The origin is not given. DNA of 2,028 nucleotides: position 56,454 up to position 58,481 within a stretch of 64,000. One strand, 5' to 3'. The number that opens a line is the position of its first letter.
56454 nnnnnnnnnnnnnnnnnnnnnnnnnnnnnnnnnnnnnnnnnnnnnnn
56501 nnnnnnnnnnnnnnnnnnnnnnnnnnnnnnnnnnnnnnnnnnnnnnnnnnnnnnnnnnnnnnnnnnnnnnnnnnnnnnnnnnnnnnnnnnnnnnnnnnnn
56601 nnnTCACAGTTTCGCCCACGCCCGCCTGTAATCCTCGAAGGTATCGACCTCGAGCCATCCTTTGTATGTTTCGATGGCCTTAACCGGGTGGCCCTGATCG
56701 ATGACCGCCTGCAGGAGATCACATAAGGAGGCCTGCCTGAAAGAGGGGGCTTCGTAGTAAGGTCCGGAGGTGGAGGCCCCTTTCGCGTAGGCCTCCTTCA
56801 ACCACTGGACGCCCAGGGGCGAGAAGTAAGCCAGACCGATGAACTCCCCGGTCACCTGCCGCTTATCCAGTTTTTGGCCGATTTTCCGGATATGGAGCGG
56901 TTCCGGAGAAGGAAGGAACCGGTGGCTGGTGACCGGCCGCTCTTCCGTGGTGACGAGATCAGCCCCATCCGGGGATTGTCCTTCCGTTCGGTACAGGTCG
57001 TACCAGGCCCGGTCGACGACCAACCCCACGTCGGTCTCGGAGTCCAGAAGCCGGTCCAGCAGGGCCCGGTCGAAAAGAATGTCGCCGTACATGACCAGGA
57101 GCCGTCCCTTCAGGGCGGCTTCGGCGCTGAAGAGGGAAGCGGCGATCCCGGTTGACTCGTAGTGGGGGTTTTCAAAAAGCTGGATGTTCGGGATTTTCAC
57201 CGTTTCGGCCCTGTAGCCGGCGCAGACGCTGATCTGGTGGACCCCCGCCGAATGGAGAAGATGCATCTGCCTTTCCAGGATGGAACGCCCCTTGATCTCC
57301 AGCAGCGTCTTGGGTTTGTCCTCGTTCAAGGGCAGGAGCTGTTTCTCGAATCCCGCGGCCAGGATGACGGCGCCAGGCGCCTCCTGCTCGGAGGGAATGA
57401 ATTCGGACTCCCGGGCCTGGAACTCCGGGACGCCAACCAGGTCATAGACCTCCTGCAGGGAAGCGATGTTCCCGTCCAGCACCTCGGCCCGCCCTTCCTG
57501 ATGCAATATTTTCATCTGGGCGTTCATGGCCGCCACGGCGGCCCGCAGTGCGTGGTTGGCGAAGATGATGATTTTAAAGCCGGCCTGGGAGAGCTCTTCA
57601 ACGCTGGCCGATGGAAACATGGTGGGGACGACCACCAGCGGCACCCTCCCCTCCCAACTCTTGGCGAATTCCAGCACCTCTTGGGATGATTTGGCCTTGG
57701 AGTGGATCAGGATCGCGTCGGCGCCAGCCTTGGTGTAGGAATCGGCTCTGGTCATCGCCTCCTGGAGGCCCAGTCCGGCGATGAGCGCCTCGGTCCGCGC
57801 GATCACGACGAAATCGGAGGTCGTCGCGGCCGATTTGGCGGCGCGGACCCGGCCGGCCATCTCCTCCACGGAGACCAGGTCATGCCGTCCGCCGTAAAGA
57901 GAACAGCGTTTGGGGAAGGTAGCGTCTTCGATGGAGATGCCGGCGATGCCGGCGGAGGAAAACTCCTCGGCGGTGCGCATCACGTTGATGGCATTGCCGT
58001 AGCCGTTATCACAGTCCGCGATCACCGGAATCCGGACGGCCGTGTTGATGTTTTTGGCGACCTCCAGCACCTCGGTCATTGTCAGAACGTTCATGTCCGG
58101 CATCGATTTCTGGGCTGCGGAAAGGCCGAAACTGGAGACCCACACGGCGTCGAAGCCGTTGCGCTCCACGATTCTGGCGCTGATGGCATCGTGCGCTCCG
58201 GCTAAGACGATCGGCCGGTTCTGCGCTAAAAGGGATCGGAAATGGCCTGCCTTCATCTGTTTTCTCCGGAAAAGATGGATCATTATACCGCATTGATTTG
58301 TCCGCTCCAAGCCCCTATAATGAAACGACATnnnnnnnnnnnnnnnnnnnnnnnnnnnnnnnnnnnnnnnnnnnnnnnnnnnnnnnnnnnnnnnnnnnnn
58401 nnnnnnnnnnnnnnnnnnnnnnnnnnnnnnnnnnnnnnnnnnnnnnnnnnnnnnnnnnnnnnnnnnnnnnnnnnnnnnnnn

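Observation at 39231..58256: One translationally coupled operon interleaves hopanoid biosynthesis with a complete 2-aminoethylphosphonate pathway and CDP-alcohol transferases: candidate phosphonate-decorated hopanoid (or co-made phosphonolipid)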

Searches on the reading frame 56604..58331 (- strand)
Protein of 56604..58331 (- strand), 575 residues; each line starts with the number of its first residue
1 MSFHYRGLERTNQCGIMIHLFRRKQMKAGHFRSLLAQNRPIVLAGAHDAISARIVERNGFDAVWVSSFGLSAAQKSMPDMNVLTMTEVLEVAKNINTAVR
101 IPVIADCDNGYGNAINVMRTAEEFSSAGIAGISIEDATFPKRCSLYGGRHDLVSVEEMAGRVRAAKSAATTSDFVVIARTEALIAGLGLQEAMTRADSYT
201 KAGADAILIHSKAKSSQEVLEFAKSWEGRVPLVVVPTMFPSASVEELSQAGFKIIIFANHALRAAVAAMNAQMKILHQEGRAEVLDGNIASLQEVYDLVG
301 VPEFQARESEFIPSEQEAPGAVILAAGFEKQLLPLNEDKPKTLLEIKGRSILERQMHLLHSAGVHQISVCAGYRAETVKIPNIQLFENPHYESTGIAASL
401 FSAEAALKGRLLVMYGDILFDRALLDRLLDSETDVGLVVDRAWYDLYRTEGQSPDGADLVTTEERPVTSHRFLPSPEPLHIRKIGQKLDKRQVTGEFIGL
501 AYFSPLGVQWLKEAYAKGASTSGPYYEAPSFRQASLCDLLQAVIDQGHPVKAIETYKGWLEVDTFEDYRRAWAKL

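Call 4: search_protein_families(library=ncbifam, proteins=[window:56604-58331:-], max_evalue=0.00001)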
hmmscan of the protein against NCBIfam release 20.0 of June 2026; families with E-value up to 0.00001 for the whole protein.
window:56604-58331:- (575 aa): 17 families
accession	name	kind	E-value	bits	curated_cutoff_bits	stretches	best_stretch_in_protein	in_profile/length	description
TIGR02320.1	PEP_mutase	equivalog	2e-81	273.1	319.55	1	31-300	1-281/284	phosphoenolpyruvate mutase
TIGR02321.1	Pphn_pyruv_hyd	equivalog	4.6e-71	239.3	374.4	1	32-308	8-285/290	phosphonopyruvate hydrolase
TIGR02317.1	prpB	equivalog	2.5e-60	204.1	354.4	1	29-311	3-282/285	methylisocitrate lyase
NF008455.0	PRK11320.1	equivalog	9.2e-51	172.8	353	1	28-310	8-288/295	methylisocitrate lyase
TIGR02319.1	CPEP_Pphonmut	equivalog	1.7e-41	142.4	420.05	1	27-282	4-257/294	carboxyvinyl-carboxyphosphonate phosphorylmutase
TIGR03992.1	Arch_glmU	subfamily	2.8e-16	59.4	292.1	1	321-435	3-124/393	bifunctional sugar-1-phosphate nucleotidylyltransferase/acetyltransferase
NF041313.1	UDPGP_AglF_Halo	equivalog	3.2e-15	56.2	400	1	321-440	3-131/234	UTP--glucose-1-phosphate uridylyltransferase AglF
TIGR01346.1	isocit_lyase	equivalog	1.3e-11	43.6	275.9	1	100-206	150-257/527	isocitrate lyase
NF041135.1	IPPtranDIPPsyn_Thcocales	equivalog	2.5e-10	39.9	580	1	321-442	3-123/419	bifunctional L-myo-inositol-1-phosphate cytidylyltransferase/CDP-L-myo-inositol myo-inositolphosphotransferase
NF011645.0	PRK15063.1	equivalog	2.1e-09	36.8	562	1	96-187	143-236/430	isocitrate lyase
NF041173.1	Sug_nt_acttase_Thmprot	equivalog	2.7e-09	36.5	600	1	321-435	3-123/405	bifunctional sugar-1-phosphate nucleotidylyltransferase/acetyltransferase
NF005074.0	PRK06498.1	equivalog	1.4e-07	30.5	446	1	84-196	163-277/531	isocitrate lyase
NF045761.1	NAMPUrTaseMurU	equivalog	3.3e-07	30.4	250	1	321-378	3-60/226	N-acetylmuramate alpha-1-phosphate uridylyltransferase MurU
NF045665.1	NTPtran_DVU1551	equivalog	3.6e-07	29.6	315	1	320-405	2-85/359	DVU_1551 family NTP transferase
NF038362.1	Sden_1164_fam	equivalog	4.4e-07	29.7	300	1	321-440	4-138/266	Sden_1164 family protein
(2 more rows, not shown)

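Call 6: search_protein_families(library=pfam, proteins=[window:56604-58331:-], max_evalue=0.001)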
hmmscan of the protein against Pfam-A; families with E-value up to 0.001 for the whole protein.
window:56604-58331:- (575 aa): 5 families
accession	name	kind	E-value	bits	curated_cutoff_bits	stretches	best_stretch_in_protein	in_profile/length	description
PF13714.12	PEP_mutase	-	3.9e-62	210.4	31.5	1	31-274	1-237/240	Phosphoenolpyruvate phosphomutase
PF12804.13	NTP_transf_3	-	5.6e-12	46.6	27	1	321-431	1-110/160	MobA-like NTP transferase domain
PF00463.27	ICL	-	6.1e-10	38.7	26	1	99-195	148-245/526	Isocitrate lyase family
PF00483.29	NTP_transferase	-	4.4e-06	26.9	21.2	1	321-422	2-115/245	Nucleotidyl transferase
PF02548.21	Pantoate_transf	-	0.00034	20.5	28.7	0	28-108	4-84/259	Ketopantoate hydroxymethyltransferase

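Call 10: find_encoding_contigs(protein=window:56604-58331:-, flank=10000, max_places=6)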
Protein window:56604-58331:- (575 aa): no gene with exactly this product is on record in the collection.

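Call 12: search_solved_structures(query=window:56604-58256:-, show_alignments=4, max_evalue=1e-10)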
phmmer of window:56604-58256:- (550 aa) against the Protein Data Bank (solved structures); distinct sequences matched with E-value up to 1e-10: 21.
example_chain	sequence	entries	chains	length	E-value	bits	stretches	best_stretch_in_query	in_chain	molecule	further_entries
5unc_A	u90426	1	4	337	5.9e-80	272.8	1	5-296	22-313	PHOSPHOENOLPYRUVATE PHOSPHOMUTASE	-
2dua_A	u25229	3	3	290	3.6e-68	233.9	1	6-287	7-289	Phosphonopyruvate hydrolase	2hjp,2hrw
1m1b_A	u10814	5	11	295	9.7e-57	196.2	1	18-289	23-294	PHOSPHOENOLPYRUVATE PHOSPHOMUTASE | PROTEIN (PHOSPHOENOLPYRUVATE MUTASE)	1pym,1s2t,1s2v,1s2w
1s2u_A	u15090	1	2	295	1.2e-55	192.6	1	18-289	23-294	Phosphoenolpyruvate phosphomutase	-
4iqd_A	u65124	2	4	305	6.9e-43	150.5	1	3-282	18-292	Carboxyvinyl-carboxyphosphonate phosphorylmutase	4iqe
1zlp_A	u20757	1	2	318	6e-42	147.4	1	8-286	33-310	petal death protein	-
3eoo_A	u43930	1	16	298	1.4e-36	129.7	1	4-281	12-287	Methylisocitrate lyase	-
1o5q_A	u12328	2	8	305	4.1e-36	128.1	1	5-282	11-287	Probable methylisocitrate lyase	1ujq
1mum_A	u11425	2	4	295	6e-36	127.6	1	5-282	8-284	2-methylisocitrate lyase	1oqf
1xg3_A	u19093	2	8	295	1.2e-34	123.3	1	5-282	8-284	Probable methylisocitrate lyase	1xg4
3fa3_A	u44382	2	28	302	6.3e-34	120.9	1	13-256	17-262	2,3-dimethylmalate lyase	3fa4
6t4v_C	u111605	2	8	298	3.1e-32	115.3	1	5-282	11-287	2-methylisocitrate lyase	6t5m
9hra_A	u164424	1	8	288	1.3e-31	113.2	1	6-248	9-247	2-methylisocitrate lyase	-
9hgk_A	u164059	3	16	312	1.6e-31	113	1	6-249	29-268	2-methylisocitrate lyase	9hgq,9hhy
9hgo_A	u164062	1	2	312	4.2e-31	111.6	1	6-249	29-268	2-methylisocitrate lyase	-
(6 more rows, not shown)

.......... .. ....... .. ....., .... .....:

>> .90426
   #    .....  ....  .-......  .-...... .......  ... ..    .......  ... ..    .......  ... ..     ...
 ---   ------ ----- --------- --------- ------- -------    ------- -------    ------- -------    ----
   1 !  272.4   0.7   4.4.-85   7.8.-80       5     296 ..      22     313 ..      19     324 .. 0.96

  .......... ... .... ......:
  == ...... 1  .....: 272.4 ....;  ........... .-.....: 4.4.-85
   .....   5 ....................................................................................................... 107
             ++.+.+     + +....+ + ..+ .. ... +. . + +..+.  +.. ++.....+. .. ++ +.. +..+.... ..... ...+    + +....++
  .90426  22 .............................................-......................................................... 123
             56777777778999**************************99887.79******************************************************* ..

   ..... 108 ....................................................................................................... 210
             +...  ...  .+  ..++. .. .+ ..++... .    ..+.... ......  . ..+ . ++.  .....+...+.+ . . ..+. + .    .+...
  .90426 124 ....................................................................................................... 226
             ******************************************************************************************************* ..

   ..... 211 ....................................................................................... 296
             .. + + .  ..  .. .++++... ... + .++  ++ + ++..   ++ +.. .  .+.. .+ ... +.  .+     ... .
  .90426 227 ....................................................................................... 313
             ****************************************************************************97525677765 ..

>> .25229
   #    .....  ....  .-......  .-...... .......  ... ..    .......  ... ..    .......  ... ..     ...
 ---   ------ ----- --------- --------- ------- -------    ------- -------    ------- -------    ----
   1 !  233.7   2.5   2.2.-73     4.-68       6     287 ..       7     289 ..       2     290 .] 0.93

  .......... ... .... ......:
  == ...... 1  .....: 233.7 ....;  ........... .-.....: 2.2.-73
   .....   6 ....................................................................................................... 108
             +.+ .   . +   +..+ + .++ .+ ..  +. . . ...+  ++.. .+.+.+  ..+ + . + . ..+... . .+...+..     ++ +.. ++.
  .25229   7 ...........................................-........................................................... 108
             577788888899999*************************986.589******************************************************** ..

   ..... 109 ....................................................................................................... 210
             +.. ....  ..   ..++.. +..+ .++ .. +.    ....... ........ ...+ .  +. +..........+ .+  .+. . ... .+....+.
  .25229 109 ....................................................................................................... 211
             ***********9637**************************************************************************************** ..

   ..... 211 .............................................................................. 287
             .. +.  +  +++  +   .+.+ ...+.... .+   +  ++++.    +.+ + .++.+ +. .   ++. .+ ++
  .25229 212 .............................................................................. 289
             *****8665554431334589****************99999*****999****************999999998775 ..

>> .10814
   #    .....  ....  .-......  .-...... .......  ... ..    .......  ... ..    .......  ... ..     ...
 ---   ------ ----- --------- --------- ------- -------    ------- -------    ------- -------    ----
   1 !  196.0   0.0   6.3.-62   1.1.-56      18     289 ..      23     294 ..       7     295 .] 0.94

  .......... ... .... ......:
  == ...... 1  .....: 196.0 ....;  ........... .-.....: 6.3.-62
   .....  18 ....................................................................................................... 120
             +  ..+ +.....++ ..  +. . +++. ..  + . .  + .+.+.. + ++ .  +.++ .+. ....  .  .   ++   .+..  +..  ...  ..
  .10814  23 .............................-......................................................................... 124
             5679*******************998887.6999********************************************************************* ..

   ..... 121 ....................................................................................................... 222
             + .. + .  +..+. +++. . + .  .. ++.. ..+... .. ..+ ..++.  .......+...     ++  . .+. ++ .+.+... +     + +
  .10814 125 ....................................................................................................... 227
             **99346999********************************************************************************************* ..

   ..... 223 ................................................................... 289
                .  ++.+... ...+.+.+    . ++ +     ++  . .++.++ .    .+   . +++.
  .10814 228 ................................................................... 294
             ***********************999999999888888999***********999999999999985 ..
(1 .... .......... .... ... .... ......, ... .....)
